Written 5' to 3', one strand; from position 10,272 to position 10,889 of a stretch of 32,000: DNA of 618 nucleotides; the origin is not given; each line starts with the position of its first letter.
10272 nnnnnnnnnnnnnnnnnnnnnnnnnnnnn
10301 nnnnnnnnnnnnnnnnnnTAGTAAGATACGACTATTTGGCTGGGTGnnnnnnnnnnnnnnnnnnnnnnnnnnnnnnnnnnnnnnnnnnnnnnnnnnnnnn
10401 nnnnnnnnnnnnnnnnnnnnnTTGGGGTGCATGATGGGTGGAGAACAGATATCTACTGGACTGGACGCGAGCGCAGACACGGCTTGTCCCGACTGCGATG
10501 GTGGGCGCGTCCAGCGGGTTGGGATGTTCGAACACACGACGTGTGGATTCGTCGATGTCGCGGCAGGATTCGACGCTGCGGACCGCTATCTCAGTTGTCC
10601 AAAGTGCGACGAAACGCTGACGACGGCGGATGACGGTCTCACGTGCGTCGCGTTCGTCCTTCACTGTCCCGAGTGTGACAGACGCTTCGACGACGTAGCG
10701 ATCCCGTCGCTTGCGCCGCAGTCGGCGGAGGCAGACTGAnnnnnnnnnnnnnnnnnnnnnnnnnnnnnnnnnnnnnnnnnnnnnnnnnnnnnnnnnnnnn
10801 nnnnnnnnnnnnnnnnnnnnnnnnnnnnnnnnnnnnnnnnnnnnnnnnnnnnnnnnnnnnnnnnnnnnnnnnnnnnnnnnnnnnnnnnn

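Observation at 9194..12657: Processive synthase-type GT2 with a coupled Zn-ribbon mini-protein and a divergent Tat-secreted GH26-like hydrolase: candidate archaeal synthase-dependent exopolysaccharide locus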

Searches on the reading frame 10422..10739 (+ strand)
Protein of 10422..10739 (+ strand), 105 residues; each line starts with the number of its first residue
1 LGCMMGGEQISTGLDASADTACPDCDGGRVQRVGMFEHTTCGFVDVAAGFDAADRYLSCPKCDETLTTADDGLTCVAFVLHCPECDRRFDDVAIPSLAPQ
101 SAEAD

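Call 3: search_protein_families(library=pfam, proteins=[window:10422-10739:+], max_evalue=0.1)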
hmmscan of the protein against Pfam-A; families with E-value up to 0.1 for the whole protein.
window:10422-10739:+ (105 aa): 23 families
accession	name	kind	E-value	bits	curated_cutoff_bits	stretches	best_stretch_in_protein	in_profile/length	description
PF18551.6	TackOD1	-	8.8e-10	38.9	32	1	20-92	89-160/188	Thaumarchaeal output domain 1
PF09723.15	Zn_ribbon_8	-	5.2e-06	26.8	34.4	1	15-33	23-40/41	Zinc ribbon domain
PF23137.1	HVO_0758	-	7.3e-05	23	27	1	57-91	21-54/55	HVO_0758 mu-protein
PF23455.1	DUF7129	-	7.6e-05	22.8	30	0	81-95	29-43/45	Domain of unknown function (DUF7129)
PF23454.1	Zn_ribbon_Brz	-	0.00078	20.4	27.9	0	53-67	2-16/58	Transcriptional regulator Brz zinc beta ribbon domain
PF14369.11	Zn_ribbon_19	-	0.00085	19.9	30.8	1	15-31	17-33/35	zinc-ribbon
PF25208.1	DUF7838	-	0.00091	19.6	28.5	0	57-65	7-15/55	Domain of unknown function (DUF7838)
PF00096.32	zf-C2H2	-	0.0015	19.3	25.2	0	81-90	2-11/23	Zinc finger, C2H2 type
PF23451.1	Zn_ribbon_PaaD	-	0.0033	17.5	27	0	13-41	8-36/53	PaaD zinc beta ribbon domain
PF03811.18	Zn_ribbon_InsA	-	0.0041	17.2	26.1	0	16-34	2-20/35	InsA N-terminal domain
PF13894.12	zf-C2H2_4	-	0.005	17.9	27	0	81-91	2-12/24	C2H2-type zinc finger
PF24110.1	DUF7385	-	0.0062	16.6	28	0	80-95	27-42/72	Family of unknown function (DUF7385)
PF12677.13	DUF3797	-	0.011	16.1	25.1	0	50-64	7-21/48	Domain of unknown function (DUF3797)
PF25206.1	DUF7836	-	0.013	15.8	26.7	1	57-87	8-38/59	Domain of unknown function (DUF7836)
PF25214.1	HVO_B0008_N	-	0.014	15.6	27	0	58-70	3-15/38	HVO_B0008 N-terminal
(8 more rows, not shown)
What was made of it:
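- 10431..10739 (+): 102-aa cytoplasmic double zinc-ribbon mini-protein, a truncated TackOD1-like domain. Motifs: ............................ Pfam TackOD1 scores 38.9 bits against a cutoff of 32, covering profile positions 89-160 of 188 (call 3).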

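Call 4: search_protein_families(library=ncbifam, proteins=[window:10422-10739:+], max_evalue=0.1)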
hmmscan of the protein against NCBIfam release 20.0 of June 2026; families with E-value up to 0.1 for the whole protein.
window:10422-10739:+ (105 aa): 7 families
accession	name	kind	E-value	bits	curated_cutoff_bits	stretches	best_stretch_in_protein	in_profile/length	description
TIGR02605.1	CxxC_CxxC_SSSS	subfamily_domain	5.7e-06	26.3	31.3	0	15-33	23-40/52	FmdB family zinc ribbon protein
NF041912.1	HVO_0758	equivalog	1.9e-05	24.5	70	1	54-90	19-53/55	HVO_0758 family zinc finger protein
NF033497.1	rubre_like_arch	subfamily_domain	0.00028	20.5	32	0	16-33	13-29/34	rubrerythrin-like domain-containing protein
NF038384.1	zinc_YnfU_fam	subfamily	0.00061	19.3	36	0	57-64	17-24/52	YnfU family zinc-binding protein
TIGR02159.1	PA_CoA_Oxy4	equivalog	0.0078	16.5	108.15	0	52-92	101-143/146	1,2-phenylacetyl-CoA epoxidase subunit PaaD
NF041197.2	CxxC_Se_CxxC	equivalog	0.019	15.1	40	1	59-90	1-29/53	dual CXXC motif small (seleno)protein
NF003058.0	PRK03976.1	equivalog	0.026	14.5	87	0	17-43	34-62/91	50S ribosomal protein L37ae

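Call 26: find_homologous_proteins(query=window:10422-10739:+, max_evalue=0.001)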
Query window:10422-10739:+ (105 aa): 1 proteins with E <= 0.001 among 10 candidates.
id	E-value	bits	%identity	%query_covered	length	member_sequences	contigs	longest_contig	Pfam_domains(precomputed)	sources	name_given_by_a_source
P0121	1.2e-62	226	100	97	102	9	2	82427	PF18551.7,PF26408.2,PF09723.16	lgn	-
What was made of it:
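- Tried and rejected: The word-indexed homologue search with the mini-protein found only itself (call 26).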

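Call 35: search_protein_representatives(protein=window:10431-10739:+)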
Query: 102 residues. Proteins with E-value up to 0.001 (for the whole library): 44; up to 1e-10: 4; up to 1e-30: 1. The best 44 are listed.
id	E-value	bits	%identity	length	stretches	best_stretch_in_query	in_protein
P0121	3.0e-63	226.5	100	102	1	1-102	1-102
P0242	2.3e-22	95.2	52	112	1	15-102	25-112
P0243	2.5e-21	91.8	53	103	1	5-87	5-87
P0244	4.3e-17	78.2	52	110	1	16-88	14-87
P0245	1.8e-06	44.0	37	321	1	18-90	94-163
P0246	3.7e-06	43.1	42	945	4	25-59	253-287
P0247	4.8e-06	42.7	28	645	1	10-92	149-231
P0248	5.2e-06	42.6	34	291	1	12-90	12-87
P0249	6.8e-06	42.2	30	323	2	18-91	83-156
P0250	9.2e-06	41.8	35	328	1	16-88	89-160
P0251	9.9e-06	41.7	30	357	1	12-91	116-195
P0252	1.1e-05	41.6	35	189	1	18-84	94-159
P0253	1.8e-05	40.9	33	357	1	18-92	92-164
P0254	2.0e-05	40.7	36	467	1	18-90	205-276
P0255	2.3e-05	40.5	29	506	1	10-91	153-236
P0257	2.9e-05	40.2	48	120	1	9-85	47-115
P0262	7.4e-05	38.9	38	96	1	10-89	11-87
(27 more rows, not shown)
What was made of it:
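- Tried and rejected: The exhaustive representative search found 4 close stand-alone relatives plus distant full-length TackOD1 proteins (call 35).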

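Call 37: search_protein_families(library=pfam, proteins=[P0245, P0247, P0248, P0249, P0250, P0251, P0254, P0255, P0257, P0262], max_evalue=0.0001)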
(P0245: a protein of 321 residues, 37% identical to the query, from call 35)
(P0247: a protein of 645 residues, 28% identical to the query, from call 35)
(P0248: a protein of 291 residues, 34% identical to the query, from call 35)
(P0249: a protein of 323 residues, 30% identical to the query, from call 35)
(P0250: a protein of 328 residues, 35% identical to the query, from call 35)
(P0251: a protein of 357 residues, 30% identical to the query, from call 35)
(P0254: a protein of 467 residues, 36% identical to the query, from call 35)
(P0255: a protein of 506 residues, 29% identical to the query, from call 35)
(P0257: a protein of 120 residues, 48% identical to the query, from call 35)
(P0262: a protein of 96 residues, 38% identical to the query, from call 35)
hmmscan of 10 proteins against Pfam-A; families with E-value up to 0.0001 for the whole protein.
P0245 (321 aa): 1 family
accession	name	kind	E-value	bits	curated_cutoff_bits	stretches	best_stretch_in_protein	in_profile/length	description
PF18551.6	TackOD1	-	5.4e-34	117.8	32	1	27-188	23-186/188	Thaumarchaeal output domain 1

P0247 (645 aa): 1 family
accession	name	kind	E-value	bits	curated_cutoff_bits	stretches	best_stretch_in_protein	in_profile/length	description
PF18551.6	TackOD1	-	9.2e-25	87.7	32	1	72-251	5-183/188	Thaumarchaeal output domain 1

P0248 (291 aa): 2 families
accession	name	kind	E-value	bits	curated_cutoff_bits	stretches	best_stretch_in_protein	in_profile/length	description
PF18551.6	TackOD1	-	2.3e-23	83.2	32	1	4-114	76-188/188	Thaumarchaeal output domain 1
PF23455.1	DUF7129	-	3.5e-05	23.9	30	1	66-98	4-36/45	Domain of unknown function (DUF7129)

P0249 (323 aa): 1 family
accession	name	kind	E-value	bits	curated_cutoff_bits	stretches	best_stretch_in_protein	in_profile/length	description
PF18551.6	TackOD1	-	2.8e-33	115.5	32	1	14-181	14-187/188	Thaumarchaeal output domain 1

P0250 (328 aa): 1 family
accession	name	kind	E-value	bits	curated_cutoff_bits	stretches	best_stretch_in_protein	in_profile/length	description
PF18551.6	TackOD1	-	1.2e-38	133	32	1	8-188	5-188/188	Thaumarchaeal output domain 1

P0251 (357 aa): 1 family
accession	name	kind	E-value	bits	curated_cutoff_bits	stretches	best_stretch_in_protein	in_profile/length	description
PF18551.6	TackOD1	-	3.8e-23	82.4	32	1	39-221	5-188/188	Thaumarchaeal output domain 1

P0254 (467 aa): 2 families
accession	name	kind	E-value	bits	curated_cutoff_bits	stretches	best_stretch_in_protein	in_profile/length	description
PF18551.6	TackOD1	-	3.3e-51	174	32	1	120-301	4-186/188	Thaumarchaeal output domain 1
PF00990.26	GGDEF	-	3.9e-06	27.2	23.8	1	331-432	11-112/161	Diguanylate cyclase, GGDEF domain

P0255 (506 aa): 1 family
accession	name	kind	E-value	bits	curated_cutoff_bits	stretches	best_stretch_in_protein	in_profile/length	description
PF18551.6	TackOD1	-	2.4e-19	70.1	32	1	104-257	34-183/188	Thaumarchaeal output domain 1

P0257 (120 aa): 0 families

P0262 (96 aa): 1 family
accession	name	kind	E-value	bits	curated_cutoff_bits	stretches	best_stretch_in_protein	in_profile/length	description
PF18551.6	TackOD1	-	4e-05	23.7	32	1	19-83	90-156/188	Thaumarchaeal output domain 1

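Call 67: find_related_loci(query=A5, collection=metagenome_contigs, flank=5000)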
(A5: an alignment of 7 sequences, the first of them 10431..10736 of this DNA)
Query A5 (102 aa) in metagenome_contigs; peptide patterns used: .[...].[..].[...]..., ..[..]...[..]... (x = any residue, [..] = any of these).
135 stretches matched a pattern, but none encodes a relative of the query by tblastn (E <= 1e-3).
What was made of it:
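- Tried and rejected: A metagenome scan for the haloarchaeal mini-protein family found nothing (call 67).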

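Call 79: predict_structure(alignment_id=A7)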
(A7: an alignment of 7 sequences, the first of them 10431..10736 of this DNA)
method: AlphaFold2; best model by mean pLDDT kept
length: 102 residues; sequences in the alignment: 7
mean_pLDDT: 71.6   pTM: 0.56
mean pLDDT of the five models: 71.6, 68.8, 67.2, 67.2, 66.3
residues with pLDDT >= 90: 6; 70-90: 58; 50-70: 14; < 50: 24
segments of 3 or more residues with pLDDT < 50: 1-14, 93-102
pLDDT, mean of each block of 10 residues (from residue 1): 44 62 83 89 68 84 84 85 77 46 40
secondary structure, 60 per line:
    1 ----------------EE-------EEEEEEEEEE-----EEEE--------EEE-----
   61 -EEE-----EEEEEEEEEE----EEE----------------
elements in order: E26-35 E41-44 E53-55 E62-64 E70-79 E84-86
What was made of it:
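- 10431..10739 (+): AF2 predicts an all-beta fold, pLDDT 71.6 (call 79).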

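Call 82: fold_search(model_id=the predicted structure, library=pdb)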
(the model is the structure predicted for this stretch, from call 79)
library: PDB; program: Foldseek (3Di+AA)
matches with E <= 10: 195; with E <= 0.001: 0
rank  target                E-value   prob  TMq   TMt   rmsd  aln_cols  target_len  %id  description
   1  7v3u_D                2.2e-01  0.35  0.29  0.06  14.4       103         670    9  Cryo-EM structure of MCM double hexamer with structured Mcm4-NSD (released 2022-04-13)
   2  7v3u_4                7.0e-01  0.20  0.29  0.05  14.4       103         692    9  Cryo-EM structure of MCM double hexamer with structured Mcm4-NSD (released 2022-04-13)
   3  6g81_MODEL_1_A        7.0e-01  0.16  0.18  0.16   8.0        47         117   17  Solution structure of the Ni metallochaperone HypA from Helicobacter pylori (released 2018-10-10)
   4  8p5d_MD1              7.4e-01  0.35  0.32  0.23  10.4       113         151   12  Spraguea lophii ribosome in the closed conformation by cryo sub tomogram averaging (released 2023-06-21)
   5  4ywl_A                8.8e-01  0.33  0.28  0.13   5.5        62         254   13  Pyrococcus furiosus MCM N-terminal domain F179A point mutant pentameric ring (released 2015-09-23)
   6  9gjp_4                8.8e-01  0.23  0.29  0.06  10.5        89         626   10  OCCM maturation intermediate stalled with an Arginine Finger mutation in Mcm5: Conformer 2 (released 2025-03-05)
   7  8q67_E                1.0e+00  0.38  0.29  0.06   5.0        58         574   17  Crystal structure of a homohexameric MCM from M. acidophilum (released 2025-03-12)
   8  4ywm_A                1.0e+00  0.18  0.25  0.12   7.0        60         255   15  Pyrococcus furiosus MCM N-terminal domain beta-turn triple mutant pentameric ring (released 2015-09-23)
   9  8b9d_4                1.1e+00  0.23  0.29  0.06  10.1        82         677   11  Human replisome bound by Pol Alpha (released 2023-08-09)
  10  4pof_A                1.2e+00  0.25  0.28  0.13   5.8        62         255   14  PfMCM N-terminal domain without DNA (released 2014-04-09)
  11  7p30_4                1.2e+00  0.14  0.28  0.06  14.9       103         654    9  3.0 A resolution structure of a DNA-loaded MCM double hexamer (released 2022-02-02)
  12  7p5z_4                1.2e+00  0.14  0.29  0.06  14.9       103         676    9  Structure of a DNA-loaded MCM double hexamer engaged with the Dbf4-dependent kinase (released 2022-02-02)
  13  6wgf_4                1.2e+00  0.12  0.26  0.05  13.3        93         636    9  Atomic model of mutant Mcm2-7 hexamer with Mcm6 WHD truncation (released 2020-07-15)
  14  9caq_C                1.4e+00  0.10  0.27  0.05  15.2       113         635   10  Cryo-EM structure of a human MCM2-7 double hexamer formed from independently loaded MCM2-7 single hexamers (released 2024-10-02)
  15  5iy0_A                1.5e+00  0.23  0.28  0.13   5.6        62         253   14  PfMCM N-terminal domain double hexamer (released 2016-07-13)
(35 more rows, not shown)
